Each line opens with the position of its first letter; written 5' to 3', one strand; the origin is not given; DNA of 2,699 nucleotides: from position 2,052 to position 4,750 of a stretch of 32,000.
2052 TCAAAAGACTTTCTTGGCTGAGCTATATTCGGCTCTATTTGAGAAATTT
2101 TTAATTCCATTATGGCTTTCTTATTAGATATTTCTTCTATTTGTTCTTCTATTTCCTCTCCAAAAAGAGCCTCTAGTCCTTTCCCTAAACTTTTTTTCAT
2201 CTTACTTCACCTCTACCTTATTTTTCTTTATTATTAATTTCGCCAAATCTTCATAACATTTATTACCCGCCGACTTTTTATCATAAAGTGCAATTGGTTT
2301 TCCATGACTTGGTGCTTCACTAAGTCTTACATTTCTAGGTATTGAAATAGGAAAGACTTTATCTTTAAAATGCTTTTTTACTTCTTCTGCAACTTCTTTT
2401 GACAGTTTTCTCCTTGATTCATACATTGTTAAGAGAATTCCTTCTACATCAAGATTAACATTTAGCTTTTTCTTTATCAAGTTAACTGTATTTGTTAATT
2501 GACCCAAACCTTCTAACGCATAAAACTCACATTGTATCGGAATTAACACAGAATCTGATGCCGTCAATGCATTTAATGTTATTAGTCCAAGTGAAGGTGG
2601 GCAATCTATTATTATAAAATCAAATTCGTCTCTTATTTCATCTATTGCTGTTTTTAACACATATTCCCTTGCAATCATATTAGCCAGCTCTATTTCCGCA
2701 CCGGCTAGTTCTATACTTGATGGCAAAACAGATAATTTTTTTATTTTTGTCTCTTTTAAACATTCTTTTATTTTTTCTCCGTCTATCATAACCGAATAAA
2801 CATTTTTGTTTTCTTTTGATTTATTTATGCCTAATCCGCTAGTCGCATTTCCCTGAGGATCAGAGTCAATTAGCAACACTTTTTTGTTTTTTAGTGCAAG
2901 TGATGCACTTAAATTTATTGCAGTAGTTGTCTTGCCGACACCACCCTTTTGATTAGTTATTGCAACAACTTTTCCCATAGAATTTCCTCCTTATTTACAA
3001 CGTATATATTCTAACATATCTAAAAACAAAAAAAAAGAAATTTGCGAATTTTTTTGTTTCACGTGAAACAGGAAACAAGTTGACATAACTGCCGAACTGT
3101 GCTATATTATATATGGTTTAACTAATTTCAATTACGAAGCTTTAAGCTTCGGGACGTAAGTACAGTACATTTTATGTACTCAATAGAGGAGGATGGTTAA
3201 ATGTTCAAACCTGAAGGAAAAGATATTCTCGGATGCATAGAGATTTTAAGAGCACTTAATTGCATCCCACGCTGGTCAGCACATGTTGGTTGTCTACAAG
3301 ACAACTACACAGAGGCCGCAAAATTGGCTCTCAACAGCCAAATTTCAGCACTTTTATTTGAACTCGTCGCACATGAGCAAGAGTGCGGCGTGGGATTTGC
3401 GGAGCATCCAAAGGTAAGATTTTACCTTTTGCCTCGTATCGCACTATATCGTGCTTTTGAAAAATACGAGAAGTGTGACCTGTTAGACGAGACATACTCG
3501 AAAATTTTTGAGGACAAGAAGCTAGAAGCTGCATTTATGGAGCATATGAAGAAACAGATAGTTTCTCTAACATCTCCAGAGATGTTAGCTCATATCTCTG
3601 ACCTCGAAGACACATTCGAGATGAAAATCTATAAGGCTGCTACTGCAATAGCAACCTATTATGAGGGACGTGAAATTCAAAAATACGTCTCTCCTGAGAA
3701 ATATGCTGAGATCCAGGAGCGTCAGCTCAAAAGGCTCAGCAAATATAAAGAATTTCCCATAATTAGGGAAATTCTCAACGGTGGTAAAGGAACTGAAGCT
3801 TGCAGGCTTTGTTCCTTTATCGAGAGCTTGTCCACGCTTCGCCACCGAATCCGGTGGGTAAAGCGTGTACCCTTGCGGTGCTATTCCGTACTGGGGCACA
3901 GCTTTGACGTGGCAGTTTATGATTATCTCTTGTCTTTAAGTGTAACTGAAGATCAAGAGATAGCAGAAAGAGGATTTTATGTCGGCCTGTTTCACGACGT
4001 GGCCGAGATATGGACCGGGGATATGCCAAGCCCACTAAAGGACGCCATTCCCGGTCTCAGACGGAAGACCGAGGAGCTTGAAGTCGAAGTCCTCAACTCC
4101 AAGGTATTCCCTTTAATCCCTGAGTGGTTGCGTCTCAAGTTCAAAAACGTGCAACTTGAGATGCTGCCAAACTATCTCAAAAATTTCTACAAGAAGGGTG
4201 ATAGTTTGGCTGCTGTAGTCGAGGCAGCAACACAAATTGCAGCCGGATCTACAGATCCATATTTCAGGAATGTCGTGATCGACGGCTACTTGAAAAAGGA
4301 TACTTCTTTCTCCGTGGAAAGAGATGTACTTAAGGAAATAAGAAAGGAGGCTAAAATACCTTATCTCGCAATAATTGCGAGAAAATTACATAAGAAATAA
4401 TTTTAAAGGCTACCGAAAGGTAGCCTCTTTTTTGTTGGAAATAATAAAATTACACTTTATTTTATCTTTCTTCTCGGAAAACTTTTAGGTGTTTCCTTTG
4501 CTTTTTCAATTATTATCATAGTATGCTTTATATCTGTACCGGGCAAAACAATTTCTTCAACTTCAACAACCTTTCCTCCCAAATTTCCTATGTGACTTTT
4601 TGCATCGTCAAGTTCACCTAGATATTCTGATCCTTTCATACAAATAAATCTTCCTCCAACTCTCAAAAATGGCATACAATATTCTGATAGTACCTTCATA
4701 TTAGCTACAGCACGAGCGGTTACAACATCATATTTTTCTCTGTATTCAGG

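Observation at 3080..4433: Foreign-composition cassette in the parA-rsmG gap encodes a fused pseudo-HD plus HD (YfbR-like) protein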

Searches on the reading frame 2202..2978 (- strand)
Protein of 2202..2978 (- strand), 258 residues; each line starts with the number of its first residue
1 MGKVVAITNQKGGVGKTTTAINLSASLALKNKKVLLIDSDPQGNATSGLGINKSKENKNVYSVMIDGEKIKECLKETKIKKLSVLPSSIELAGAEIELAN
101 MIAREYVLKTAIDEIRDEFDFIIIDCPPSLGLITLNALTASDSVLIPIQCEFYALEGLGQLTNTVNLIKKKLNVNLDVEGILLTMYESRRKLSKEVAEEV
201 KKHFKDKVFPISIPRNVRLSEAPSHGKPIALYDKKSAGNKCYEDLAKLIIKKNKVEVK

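Call 84: find_encoding_contigs(protein=window:2202-2978:-, flank=4000, max_places=10)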
Protein window:2202-2978:- (258 aa): 2 contigs read that carry it; 2 places shown.
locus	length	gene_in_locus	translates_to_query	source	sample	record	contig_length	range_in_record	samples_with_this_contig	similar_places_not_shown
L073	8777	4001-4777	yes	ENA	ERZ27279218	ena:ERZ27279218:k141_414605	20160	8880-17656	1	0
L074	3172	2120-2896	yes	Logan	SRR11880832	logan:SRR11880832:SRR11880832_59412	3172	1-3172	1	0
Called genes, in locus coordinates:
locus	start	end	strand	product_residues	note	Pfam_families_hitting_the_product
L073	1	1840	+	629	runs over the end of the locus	PF01134:GIDA, PF01266:DAO (faint), PF07992:Pyr_redox_2, PF12831:FAD_oxidored (faint), PF21680:GIDA_C_1st, PF13932:SAM_GIDA_C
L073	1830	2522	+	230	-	PF02527:GidB, PF13847:Methyltransf_31 (weak)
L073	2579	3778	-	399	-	PF12917:YfbR-like, PF13023:HD_3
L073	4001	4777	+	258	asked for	PF00142:Fer4_NifH, PF01656:CbiA, PF02374:ArsA_ATPase, PF06564:CBP_BcsQ, PF09140:MipZ, PF10609:ParA, PF13614:AAA_31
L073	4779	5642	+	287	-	PF02195:ParB_N, PF17762:HTH_ParB, PF23552:ParB_C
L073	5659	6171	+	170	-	PF14584:DUF4446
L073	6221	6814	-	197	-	PF00265:TK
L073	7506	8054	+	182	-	PF00395:SLH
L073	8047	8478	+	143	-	-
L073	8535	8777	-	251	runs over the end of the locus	PF23023:Anti-Pycsar_Apyc1, PF00753:Lactamase_B, PF12706:Lactamase_B_2, PF16661:Lactamase_B_6 (faint)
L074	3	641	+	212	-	?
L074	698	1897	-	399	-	PF12917:YfbR-like, PF13023:HD_3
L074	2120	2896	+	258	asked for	PF00142:Fer4_NifH, PF01656:CbiA, PF02374:ArsA_ATPase, PF06564:CBP_BcsQ, PF09140:MipZ, PF10609:ParA, PF13614:AAA_31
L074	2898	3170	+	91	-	?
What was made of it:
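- Tried and rejected: Only the same genome was returned (call 84).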

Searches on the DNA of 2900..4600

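Call 10: search_rna_families(source=window, start=2900, end=4600, threshold=evalue, max_evalue=1)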
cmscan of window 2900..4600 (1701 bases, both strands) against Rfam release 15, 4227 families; matches with E-value up to 1: 7.
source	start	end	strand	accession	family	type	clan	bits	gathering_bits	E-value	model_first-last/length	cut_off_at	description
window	4346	4424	-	RF02732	JA04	Gene; sRNA;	-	27.1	81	0.25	1-81/81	no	Aggregatibacter sRNA JA04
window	4356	4437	+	RF02059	STnc50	Gene; sRNA;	-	26.9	55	0.068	1-84/84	no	Salmonella enterica sRNA STnc40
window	3741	3821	+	RF01480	rli52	Cis-reg;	-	23.7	70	0.98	1-95/95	no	Listeria sRNA rli52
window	4338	4441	-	RF01808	MicX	Gene; sRNA;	-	23.3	75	0.016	1-194/194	no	MicX Vibrio cholerae sRNA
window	4394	4465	+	RF01808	MicX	Gene; sRNA;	-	21.3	75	0.055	1-194/194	no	MicX Vibrio cholerae sRNA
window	4375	4434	+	RF02427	SpF10_sRNA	Gene; sRNA;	-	21.1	60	0.58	1-57/57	no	Streptococcus sRNA SpF10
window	3918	3958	-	RF03012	Mu-gpT-DE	Gene; sRNA;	-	18.8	49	0.28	1-53/53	no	Mu-gpT-DE RNA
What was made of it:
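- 3109..3200 (+): 5' leader of about 92 nt, with a hairpin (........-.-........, 3135-3151) and the SD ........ (3185-3192). No Rfam family at a meaningful score (call 10).
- Tried and rejected: Rfam in E-value mode found only chance-level sRNA hits near the terminator (call 10).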

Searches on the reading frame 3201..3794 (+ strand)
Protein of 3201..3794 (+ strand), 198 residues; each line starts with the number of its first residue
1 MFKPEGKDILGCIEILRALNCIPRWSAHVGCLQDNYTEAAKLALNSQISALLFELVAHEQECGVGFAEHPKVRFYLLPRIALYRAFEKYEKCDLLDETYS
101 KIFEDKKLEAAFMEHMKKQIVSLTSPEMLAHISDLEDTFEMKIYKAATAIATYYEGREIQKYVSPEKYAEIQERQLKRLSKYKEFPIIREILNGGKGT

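Call 22: search_solved_structures(query=A2, max_evalue=10, show_alignments=2)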
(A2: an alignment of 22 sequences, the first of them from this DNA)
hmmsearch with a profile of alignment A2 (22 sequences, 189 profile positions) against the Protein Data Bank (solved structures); distinct sequences matched with E-value up to 10: 1.
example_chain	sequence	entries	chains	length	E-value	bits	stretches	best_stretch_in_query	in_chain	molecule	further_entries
3mzo_A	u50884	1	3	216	0.00063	22.5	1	44-184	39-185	Lin2634 protein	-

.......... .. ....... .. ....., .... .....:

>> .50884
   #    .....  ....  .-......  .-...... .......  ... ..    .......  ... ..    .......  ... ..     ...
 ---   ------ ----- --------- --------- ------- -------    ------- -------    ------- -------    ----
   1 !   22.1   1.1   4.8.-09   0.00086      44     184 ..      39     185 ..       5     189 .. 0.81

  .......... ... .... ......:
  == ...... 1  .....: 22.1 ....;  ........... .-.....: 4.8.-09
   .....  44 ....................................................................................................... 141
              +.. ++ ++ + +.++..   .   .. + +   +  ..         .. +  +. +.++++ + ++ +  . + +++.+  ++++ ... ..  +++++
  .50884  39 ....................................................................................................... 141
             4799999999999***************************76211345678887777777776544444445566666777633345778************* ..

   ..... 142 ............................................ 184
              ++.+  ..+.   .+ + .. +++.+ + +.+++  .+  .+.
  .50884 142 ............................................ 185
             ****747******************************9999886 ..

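Call 33: search_protein_representatives(alignment_id=A2)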
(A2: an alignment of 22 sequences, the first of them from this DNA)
Query: 22 sequences, 189 profile positions. Proteins with E-value up to 0.001 (for the whole library): 121; up to 1e-10: 55; up to 1e-30: 20. The best 121 are listed.
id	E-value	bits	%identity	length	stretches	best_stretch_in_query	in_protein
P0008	5.1e-81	287.0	-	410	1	2-188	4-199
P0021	3.7e-68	245.1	-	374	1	3-187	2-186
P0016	4.1e-66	238.4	-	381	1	2-186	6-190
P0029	1.5e-55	203.9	-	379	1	4-187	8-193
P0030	2.5e-52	193.5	-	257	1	3-186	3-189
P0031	1.4e-44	168.2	-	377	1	6-184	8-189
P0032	9.0e-42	159.0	-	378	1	4-184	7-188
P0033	3.3e-41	157.2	-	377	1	4-183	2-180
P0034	8.7e-40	152.6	-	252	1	2-184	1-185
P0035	9.0e-40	152.5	-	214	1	5-161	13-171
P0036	1.9e-39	151.4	-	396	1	4-183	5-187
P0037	4.2e-36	140.5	-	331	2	6-184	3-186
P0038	1.6e-35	138.7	-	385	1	10-181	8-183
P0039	1.7e-35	138.6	-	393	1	2-157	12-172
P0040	1.6e-34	135.4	-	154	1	6-148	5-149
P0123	2.9e-05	40.0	-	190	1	37-171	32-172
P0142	6.3e-04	35.6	-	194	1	43-182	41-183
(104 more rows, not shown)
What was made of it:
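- On YfbR-like 5'-deoxynucleotidase (Pfam PF12917 / HD_3): The family architecture is fixed at 370-450 aa (call 33).
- Nearly all are 370-450 aa with this domain at the N-terminus (call 33).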

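Call 40: predict_structure(alignment_id=A2)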
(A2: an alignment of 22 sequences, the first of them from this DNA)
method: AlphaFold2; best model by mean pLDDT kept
length: 198 residues; sequences in the alignment: 22
mean_pLDDT: 90.3   pTM: 0.86
mean pLDDT of the five models: 90.3, 89.8, 89.4, 88.9, 88.5
residues with pLDDT >= 90: 149; 70-90: 39; 50-70: 8; < 50: 2
segments of 3 or more residues with pLDDT < 50: none
pLDDT, mean of each block of 10 residues (from residue 1): 94 94 76 75 96 97 95 97 93 76 86 93 97 95 97 91 91 93 94 70
secondary structure, 60 per line:
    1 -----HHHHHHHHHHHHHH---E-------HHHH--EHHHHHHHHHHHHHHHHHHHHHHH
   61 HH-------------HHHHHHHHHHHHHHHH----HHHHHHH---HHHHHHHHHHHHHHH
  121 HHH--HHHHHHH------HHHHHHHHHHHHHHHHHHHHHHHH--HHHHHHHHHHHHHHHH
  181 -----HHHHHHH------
elements in order: H6-19 H31-34 H38-62 H76-91 H96-102 H106-123 H126-132 H139-162 H165-180 H186-192

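Call 44: fold_search(model_id=the predicted structure, library=pdb)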
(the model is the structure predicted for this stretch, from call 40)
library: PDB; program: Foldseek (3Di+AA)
matches with E <= 10: 96; with E <= 0.001: 0
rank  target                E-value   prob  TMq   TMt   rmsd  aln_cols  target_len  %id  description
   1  5tka                  4.6e-02  1.00  0.50  0.57   7.1       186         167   18  Structure of the HD-domain phosphohydrolase OxsA (released 2016-11-16)
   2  2pau_A                1.4e-01  1.00  0.60  0.66   4.0       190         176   16  Crystal structure of the 5'-deoxynucleotidase YfbR mutant E72A complexed with Co(2+) and dAMP (released 2008-03-04)
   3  1xx7_A                1.6e-01  1.00  0.61  0.69   4.2       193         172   17  Conserved hypothetical protein from Pyrococcus furiosus Pfu-403030-001 (released 2004-12-28)
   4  2paq_A                1.8e-01  0.99  0.59  0.64   4.1       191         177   18  Crystal structure of the 5'-deoxynucleotidase YfbR (released 2007-04-10)
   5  2cqz_A                2.0e-01  0.99  0.56  0.63   4.8       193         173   13  Crystal Structure of PH0347 protein from Pyrococcus horikoshii OT3 (released 2006-08-15)
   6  2pau_B                3.0e-01  0.97  0.50  0.55   7.7       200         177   14  Crystal structure of the 5'-deoxynucleotidase YfbR mutant E72A complexed with Co(2+) and dAMP (released 2008-03-04)
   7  4l1j_B                3.8e-01  0.90  0.50  0.51   6.5       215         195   15  Three dimensional structure of mutant D143A of human HD domain-containing protein 2, Northeast Structural Genomics Con (released 2013-06-19)
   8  1xx7_E                6.2e-01  0.96  0.56  0.65   5.0       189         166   18  Conserved hypothetical protein from Pyrococcus furiosus Pfu-403030-001 (released 2004-12-28)
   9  1ynb_A                6.2e-01  0.89  0.50  0.58   6.5       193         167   15  crystal structure of genomics APC5600 (released 2005-03-08)
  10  1yoy                  7.2e-01  0.89  0.47  0.60   4.9       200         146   12  Predicted coding region AF1432 from Archaeoglobus Fulgidus (released 2005-02-08)
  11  4l7w                  7.9e-01  0.87  0.54  0.56   5.8       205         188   15  Crystal structure mutant H77A of human HD domain-containing protein 2, Genomics Consortium (NESG) Target HR6723 (released 2013-07-03)
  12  4dmb_B                8.3e-01  0.80  0.50  0.52   6.1       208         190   15  X-ray structure of human hepatitus C virus NS5A-transactivated protein 2 at the resolution 1.9A, Northeast Structural  (released 2012-04-04)
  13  1xx7_F                9.7e-01  0.94  0.58  0.68   4.6       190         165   17  Conserved hypothetical protein from Pyrococcus furiosus Pfu-403030-001 (released 2004-12-28)
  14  1xx7_D                9.7e-01  0.93  0.57  0.68   4.8       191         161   17  Conserved hypothetical protein from Pyrococcus furiosus Pfu-403030-001 (released 2004-12-28)
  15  4l7e_B                9.7e-01  0.85  0.55  0.56   6.3       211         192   15  Three dimensional structure of mutant D78A of human HD domain-containing protein 2, Genomics Consortium (NESG) Target  (released 2013-07-24)
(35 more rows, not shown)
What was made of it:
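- Closest known: Lin2634. Same: These are the best matches for the N-domain, both by sequence profile (3mzo, E 6e-4, call 22) and by fold (target-normalised TM-score 0.5-0.69, call 44).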
